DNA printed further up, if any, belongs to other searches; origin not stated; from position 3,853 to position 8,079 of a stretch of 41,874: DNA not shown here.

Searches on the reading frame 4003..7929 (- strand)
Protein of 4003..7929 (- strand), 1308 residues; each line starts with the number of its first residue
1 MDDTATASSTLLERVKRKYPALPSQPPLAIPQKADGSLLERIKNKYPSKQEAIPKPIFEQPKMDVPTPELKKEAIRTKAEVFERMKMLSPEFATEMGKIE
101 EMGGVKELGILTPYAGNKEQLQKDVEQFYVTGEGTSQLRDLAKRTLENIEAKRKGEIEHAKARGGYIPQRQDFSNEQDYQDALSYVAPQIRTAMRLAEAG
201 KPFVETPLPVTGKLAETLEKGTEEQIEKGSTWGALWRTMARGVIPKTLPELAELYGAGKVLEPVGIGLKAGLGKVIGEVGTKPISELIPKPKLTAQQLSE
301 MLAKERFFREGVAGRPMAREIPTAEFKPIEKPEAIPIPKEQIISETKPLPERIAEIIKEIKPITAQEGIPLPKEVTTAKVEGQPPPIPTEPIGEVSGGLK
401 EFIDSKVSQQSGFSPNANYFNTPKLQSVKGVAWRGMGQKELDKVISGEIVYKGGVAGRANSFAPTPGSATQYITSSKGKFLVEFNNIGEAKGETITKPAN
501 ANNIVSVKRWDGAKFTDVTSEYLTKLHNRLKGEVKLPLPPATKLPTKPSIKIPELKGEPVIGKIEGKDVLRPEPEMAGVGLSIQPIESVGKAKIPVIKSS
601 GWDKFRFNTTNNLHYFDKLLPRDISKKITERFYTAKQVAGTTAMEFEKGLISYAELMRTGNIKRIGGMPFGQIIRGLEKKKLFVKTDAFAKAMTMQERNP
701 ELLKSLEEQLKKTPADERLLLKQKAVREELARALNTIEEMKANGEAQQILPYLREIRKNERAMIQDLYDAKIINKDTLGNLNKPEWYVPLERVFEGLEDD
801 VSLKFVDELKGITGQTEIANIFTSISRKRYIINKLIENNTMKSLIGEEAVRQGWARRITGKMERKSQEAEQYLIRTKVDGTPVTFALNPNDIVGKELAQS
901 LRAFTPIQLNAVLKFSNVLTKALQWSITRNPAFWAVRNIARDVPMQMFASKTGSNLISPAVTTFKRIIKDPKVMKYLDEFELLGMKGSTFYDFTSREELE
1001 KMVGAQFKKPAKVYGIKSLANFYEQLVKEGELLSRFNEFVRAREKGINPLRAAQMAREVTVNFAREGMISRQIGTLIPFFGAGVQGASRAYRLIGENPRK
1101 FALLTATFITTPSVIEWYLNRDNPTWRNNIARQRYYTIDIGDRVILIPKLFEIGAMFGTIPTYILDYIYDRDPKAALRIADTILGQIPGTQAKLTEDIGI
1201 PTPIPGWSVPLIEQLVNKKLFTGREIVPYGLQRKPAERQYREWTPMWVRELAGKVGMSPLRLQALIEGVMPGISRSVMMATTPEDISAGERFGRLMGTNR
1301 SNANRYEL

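Call 26: search_protein_families(library=pfam, proteins=[window:4003-7929:-], max_evalue=0.01)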
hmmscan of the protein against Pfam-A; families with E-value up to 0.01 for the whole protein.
window:4003-7929:- (1308 aa): 1 family
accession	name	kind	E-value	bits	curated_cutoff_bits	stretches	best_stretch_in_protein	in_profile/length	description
PF18857.6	LPD38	-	5.8e-25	88.9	27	1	1132-1282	12-170/189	Large polyvalent protein associated domain 38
